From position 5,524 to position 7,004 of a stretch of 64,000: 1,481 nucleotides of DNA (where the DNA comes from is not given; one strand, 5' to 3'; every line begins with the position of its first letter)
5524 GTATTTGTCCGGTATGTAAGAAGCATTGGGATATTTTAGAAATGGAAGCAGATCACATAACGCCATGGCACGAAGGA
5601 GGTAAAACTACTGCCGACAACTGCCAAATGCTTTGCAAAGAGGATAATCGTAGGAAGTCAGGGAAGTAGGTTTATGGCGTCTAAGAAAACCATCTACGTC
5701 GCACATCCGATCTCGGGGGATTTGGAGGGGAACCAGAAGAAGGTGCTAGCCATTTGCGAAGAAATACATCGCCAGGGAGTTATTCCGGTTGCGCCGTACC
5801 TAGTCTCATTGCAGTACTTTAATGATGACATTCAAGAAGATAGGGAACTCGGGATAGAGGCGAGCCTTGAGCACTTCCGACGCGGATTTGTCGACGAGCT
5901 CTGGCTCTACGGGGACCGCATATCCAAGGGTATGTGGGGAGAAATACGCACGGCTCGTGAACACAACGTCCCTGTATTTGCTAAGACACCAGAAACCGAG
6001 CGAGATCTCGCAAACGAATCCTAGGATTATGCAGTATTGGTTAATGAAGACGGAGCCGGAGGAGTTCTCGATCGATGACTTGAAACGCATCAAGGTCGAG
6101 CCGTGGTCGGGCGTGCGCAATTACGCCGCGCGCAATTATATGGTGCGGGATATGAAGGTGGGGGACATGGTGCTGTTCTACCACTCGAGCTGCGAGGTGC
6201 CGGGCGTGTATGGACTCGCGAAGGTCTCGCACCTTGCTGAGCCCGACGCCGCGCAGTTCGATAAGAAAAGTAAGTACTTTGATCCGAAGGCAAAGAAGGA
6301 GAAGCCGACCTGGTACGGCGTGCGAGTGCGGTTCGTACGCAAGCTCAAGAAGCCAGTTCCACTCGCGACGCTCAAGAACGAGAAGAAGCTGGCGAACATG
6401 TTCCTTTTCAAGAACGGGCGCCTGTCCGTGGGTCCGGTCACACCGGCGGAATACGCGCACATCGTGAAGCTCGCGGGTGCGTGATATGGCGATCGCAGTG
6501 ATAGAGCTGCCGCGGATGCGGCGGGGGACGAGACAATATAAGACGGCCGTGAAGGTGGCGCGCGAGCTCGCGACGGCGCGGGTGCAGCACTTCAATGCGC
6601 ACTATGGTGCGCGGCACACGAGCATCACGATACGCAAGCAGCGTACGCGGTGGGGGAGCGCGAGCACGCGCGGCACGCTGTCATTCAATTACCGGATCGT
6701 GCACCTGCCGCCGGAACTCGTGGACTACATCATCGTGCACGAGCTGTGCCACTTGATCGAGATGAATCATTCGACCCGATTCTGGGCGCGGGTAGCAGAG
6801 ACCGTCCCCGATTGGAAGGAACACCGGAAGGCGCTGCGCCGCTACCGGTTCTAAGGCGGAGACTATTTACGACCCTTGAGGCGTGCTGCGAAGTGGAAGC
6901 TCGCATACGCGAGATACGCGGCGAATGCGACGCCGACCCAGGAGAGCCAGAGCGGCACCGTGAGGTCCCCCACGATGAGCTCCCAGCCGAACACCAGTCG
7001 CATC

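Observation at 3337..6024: Compact AT-rich island encoding an operator-controlled AbrB-like protein, an EcoRI-family m6A methyltransferase, a DUF262(DGQQR)-HNH nuclease and an NDT-like protein: a candidate novel modification/restriction-type defence module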

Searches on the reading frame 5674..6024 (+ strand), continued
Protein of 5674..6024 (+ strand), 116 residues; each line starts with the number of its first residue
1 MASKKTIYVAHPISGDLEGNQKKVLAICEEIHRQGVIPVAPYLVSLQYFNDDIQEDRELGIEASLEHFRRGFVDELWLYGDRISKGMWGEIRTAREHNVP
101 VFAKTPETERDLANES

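Call 51: fold_search(model_id=the predicted structure, library=pdb)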
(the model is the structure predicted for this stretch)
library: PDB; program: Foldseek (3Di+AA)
matches with E <= 10: 1394; with E <= 0.001: 2
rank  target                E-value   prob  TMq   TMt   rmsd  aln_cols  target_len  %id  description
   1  6evs_A                6.2e-04  1.00  0.57  0.50   3.8       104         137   18  Characterization of 2-deoxyribosyltransferase from psychrotolerant bacterium Bacillus psychrosaccharolyticus: a suitab (released 2018-11-14)
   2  8pqt_A                7.1e-04  1.00  0.67  0.52   3.0       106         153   15  Nucleoside 2'deoxyribosyltransferase from Chroococcidiopsis thermalis PCC 7203 WT bound to Bis-Tris (released 2024-02-21)
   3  8pqr_D                1.1e-03  1.00  0.69  0.54   2.9       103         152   16  Nucleoside 2'deoxyribosyltransferase from Chroococcidiopsis thermalis PCC 7203 WT bound to DAD_Immucillin-H (released 2024-02-21)
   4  8pqq_D                1.1e-03  1.00  0.68  0.53   2.8       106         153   14  Nucleoside 2'deoxyribosyltransferase from Chroococcidiopsis thermalis PCC 7203 E88Q Mutant bound to Clofarabine (released 2024-02-21)
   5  8pqs_D                1.1e-03  1.00  0.67  0.52   2.8       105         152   14  Nucleoside 2'deoxyribosyltransferase from Chroococcidiopsis thermalis PCC 7203 E88A Mutant (released 2024-02-21)
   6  7m5h_B                1.2e-03  1.00  0.56  0.43   6.9       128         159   18  Crystal structure of conserved protein from Enterococcus faecalis V583 (released 2021-04-07)
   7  8pqr_A                1.3e-03  1.00  0.67  0.52   2.9       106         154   15  Nucleoside 2'deoxyribosyltransferase from Chroococcidiopsis thermalis PCC 7203 WT bound to DAD_Immucillin-H (released 2024-02-21)
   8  8qc0_A                1.9e-03  1.00  0.67  0.53   2.9       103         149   17  Nucleoside 2'deoxyribosyltransferase from Chroococcidiopsis thermalis PCC 7203 WT ribosylated (released 2024-02-21)
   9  8pqs_A                2.0e-03  1.00  0.67  0.53   2.9       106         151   14  Nucleoside 2'deoxyribosyltransferase from Chroococcidiopsis thermalis PCC 7203 E88A Mutant (released 2024-02-21)
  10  2a0k_A                2.0e-03  1.00  0.58  0.45   3.5       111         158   14  Crystal structure of Nucleoside 2-deoxyribosyltransferase from Trypanosoma brucei at 1.8 A resolution (released 2005-07-26)
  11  9emx_B                2.6e-03  1.00  0.68  0.52   2.8       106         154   13  Nucleoside 2'deoxyribosyltransferase from Chroococcidiopsis thermalis PCC 7203 Double Mutant Y7F A9S bound to Cordycep (released 2025-05-07)
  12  8pqs_B                3.0e-03  1.00  0.68  0.52   2.8       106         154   14  Nucleoside 2'deoxyribosyltransferase from Chroococcidiopsis thermalis PCC 7203 E88A Mutant (released 2024-02-21)
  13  9emx_C                3.7e-03  1.00  0.67  0.52   2.8       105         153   13  Nucleoside 2'deoxyribosyltransferase from Chroococcidiopsis thermalis PCC 7203 Double Mutant Y7F A9S bound to Cordycep (released 2025-05-07)
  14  8pqp_A                3.9e-03  1.00  0.66  0.52   3.1       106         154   16  Nucleoside 2'deoxyribosyltransferase from Chroococcidiopsis thermalis PCC 7203 D62N Mutant bound to ImmH-Forodesine (released 2024-02-21)
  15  9emx_A                4.2e-03  1.00  0.67  0.53   2.8       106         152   14  Nucleoside 2'deoxyribosyltransferase from Chroococcidiopsis thermalis PCC 7203 Double Mutant Y7F A9S bound to Cordycep (released 2025-05-07)
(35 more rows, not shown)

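Call 73: search_solved_structures(query=A3, max_evalue=10, show_alignments=2)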
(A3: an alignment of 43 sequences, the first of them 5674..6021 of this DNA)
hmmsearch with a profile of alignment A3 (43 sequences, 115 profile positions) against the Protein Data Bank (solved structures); distinct sequences matched with E-value up to 10: 6.
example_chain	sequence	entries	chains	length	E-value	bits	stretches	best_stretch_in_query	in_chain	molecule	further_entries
6uhi_A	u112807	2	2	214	0.036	17.3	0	33-81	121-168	Ryanodine receptor 1 chimera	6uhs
3t9n_A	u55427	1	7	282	0.48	13.7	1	2-32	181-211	Small-conductance mechanosensitive channel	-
3udc_A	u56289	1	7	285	0.49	13.7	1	2-32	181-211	Small-conductance mechanosensitive channel, C-terminal peptide from Small-conductance mech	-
7ext_Q3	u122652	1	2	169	0.65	13.3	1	11-57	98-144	Allophycocyanin subunit beta-18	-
1c4o_A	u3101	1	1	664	1.1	12.5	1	72-93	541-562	DNA NUCLEOTIDE EXCISION REPAIR ENZYME UVRB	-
1d2m_A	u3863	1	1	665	1.1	12.5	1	72-93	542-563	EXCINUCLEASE ABC SUBUNIT B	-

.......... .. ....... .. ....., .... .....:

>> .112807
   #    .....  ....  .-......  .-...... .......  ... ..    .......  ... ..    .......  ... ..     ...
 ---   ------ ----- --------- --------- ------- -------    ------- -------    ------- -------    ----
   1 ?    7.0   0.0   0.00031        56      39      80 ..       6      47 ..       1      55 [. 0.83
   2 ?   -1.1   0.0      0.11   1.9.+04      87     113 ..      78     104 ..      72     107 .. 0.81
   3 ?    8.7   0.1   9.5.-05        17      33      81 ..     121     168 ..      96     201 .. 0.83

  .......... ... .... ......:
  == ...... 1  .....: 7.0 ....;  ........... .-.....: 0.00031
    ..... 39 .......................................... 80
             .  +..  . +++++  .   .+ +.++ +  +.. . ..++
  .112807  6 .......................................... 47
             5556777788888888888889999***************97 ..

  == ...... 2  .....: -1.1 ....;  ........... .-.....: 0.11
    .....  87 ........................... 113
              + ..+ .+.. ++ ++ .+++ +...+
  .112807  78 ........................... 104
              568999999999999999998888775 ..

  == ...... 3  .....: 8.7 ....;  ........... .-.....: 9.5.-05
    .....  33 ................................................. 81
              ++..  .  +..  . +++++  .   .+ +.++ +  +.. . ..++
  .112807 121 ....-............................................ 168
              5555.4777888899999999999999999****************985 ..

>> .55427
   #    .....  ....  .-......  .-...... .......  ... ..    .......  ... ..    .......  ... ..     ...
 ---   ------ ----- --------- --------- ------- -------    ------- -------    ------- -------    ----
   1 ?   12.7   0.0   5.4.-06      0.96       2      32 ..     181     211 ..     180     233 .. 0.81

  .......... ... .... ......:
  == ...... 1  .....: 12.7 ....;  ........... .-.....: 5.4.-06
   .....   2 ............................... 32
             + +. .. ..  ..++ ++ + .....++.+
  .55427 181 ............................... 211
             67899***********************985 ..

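Call 88: search_protein_families(library=pfam, proteins=[L089:1506-1982:-], max_evalue=0.01)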
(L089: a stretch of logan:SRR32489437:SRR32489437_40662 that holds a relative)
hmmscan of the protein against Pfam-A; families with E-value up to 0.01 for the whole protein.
L089:1506-1982:- (158 aa): 0 families

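Call 89: search_protein_families(library=padloc, proteins=[L090:327-1154:+, L090:1154-1774:+], max_evalue=0.001)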
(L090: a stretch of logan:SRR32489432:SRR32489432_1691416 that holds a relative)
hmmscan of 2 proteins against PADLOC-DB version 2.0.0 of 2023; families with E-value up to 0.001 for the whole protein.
L090:327-1154:+ (276 aa): 69 families (the best 25 are shown)
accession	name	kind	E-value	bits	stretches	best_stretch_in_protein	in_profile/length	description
PDLC03371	MTase_II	-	7.4e-97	321.9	1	14-274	2-258/260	Type II methyltransferase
PDLC03216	MTase_II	-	1e-79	266.2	1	25-272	14-259/364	Type II methyltransferase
PDLC03738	oMTase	-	2.6e-73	244.9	1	27-271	25-268/376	orphan methyltransferase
PDLC03302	MTase_II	-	1.8e-58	196.8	1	25-269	7-261/626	Type II methyltransferase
PDLC03299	MTase_II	-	5.5e-45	152.1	1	17-269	9-258/296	Type II methyltransferase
PDLC03387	MTase_II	-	4e-37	125.9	1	117-270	133-277/289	Type II methyltransferase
PDLC03265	MTase_II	-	3e-29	100.5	2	191-271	254-331/333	Type II methyltransferase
PDLC03353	MTase_II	-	3.7e-29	100.1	1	15-269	2-251/260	Type II methyltransferase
PDLC03320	MTase_II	-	3.7e-29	99.8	1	14-274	24-280/289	Type II methyltransferase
PDLC03300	MTase_II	-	1e-28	98.3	1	17-270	6-278/302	Type II methyltransferase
PDLC03238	MTase_II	-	7e-28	95.8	1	11-258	112-355/428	Type II methyltransferase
PDLC03230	MTase_II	-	7e-26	89.3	1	25-265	38-279/360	Type II methyltransferase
PDLC03279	MTase_II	-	1.9e-25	87.3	1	25-268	359-584/587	Type II methyltransferase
PDLC03339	MTase_II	-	1.2e-24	84.9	2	156-270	160-273/399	Type II methyltransferase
PDLC03252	MTase_II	-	6.6e-24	82.9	1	117-271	212-356/365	Type II methyltransferase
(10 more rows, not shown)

L090:1154-1774:+ (207 aa): 1 family
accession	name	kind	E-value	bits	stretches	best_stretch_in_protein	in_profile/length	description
PDLC03553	REase_II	-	1.5e-10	38.4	1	34-205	58-235/527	Type II restriction enzyme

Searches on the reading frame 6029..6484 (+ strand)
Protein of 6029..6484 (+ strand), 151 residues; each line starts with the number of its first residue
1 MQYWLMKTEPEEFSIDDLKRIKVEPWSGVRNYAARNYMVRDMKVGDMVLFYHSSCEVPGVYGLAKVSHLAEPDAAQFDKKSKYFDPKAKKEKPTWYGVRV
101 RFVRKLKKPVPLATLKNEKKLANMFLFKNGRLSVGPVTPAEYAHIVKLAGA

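Call 4: search_protein_families(library=pfam, proteins=[window:6029-6484:+], max_evalue=0.1)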
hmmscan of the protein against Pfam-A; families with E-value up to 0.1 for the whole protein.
window:6029-6484:+ (151 aa): 1 family
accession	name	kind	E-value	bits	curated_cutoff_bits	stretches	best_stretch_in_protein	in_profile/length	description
PF01878.24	EVE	-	6.6e-53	179.1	23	1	2-148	1-145/145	EVE domain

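Call 5: search_protein_families(library=padloc, proteins=[window:6029-6484:+], max_evalue=0.1)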
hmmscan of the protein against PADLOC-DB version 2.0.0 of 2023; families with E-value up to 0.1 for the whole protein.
window:6029-6484:+ (151 aa): 3 families
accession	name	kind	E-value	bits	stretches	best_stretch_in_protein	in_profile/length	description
PDLC04420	PDC-M11A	-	0.0011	16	1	38-119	266-351/376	-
PDLC03705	HEase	-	0.01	14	1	77-124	144-190/204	homing endonuclease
PDLC01461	Cas7c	-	0.012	13.3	1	13-76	165-223/250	CAS-I-C; effector_G7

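Call 6: search_protein_families(library=ncbifam, proteins=[window:6029-6484:+], max_evalue=0.1)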
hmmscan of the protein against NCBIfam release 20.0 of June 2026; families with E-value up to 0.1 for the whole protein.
window:6029-6484:+ (151 aa): 1 family
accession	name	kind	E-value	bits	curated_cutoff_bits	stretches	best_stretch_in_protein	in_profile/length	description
NF002008.0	PRK00809.1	subfamily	0.004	16.8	139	1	1-115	1-108/146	hypothetical protein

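Call 7: search_protein_families(library=phrogs, proteins=[window:6029-6484:+], max_evalue=0.01)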
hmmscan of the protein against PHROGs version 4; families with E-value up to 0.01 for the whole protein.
window:6029-6484:+ (151 aa): 0 families

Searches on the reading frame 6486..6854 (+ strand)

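Call 4: search_protein_families(library=pfam, proteins=[window:6486-6854:+], max_evalue=0.1)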
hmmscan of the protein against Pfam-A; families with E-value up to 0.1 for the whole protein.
window:6486-6854:+ (122 aa): 4 families
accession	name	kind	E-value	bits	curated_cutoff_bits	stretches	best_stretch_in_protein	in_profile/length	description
PF01863.23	YgjP-like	-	2.7e-37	129.2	26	1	23-119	110-206/207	YgjP-like, metallopeptidase domain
PF10263.15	SprT-like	-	0.0018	18.6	25.6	1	34-92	6-74/108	SprT-like family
PF08325.16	WLM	-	0.0058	17.2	26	1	74-105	78-109/190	WLM domain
PF12388.14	Peptidase_M57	-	0.076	13.2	21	0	64-99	118-153/212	Dual-action HEIGH metallo-peptidase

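Call 5: search_protein_families(library=padloc, proteins=[window:6486-6854:+], max_evalue=0.1)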
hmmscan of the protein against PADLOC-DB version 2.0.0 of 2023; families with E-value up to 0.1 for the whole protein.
window:6486-6854:+ (122 aa): 0 families

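Call 6: search_protein_families(library=ncbifam, proteins=[window:6486-6854:+], max_evalue=0.1)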
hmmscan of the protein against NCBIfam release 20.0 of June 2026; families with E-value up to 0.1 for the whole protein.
window:6486-6854:+ (122 aa): 1 family
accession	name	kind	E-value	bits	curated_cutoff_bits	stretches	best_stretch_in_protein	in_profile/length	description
NF049849.1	HEXXH_WD0702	equivalog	0.026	14.2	125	1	77-97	79-99/223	WD_0702 family putative metalloprotease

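Call 7: search_protein_families(library=phrogs, proteins=[window:6486-6854:+], max_evalue=0.01)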
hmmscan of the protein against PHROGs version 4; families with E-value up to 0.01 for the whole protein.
window:6486-6854:+ (122 aa): 1 family
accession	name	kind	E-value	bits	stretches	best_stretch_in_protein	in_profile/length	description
phrog_35874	-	unknown function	0.002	19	1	51-111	88-148/171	-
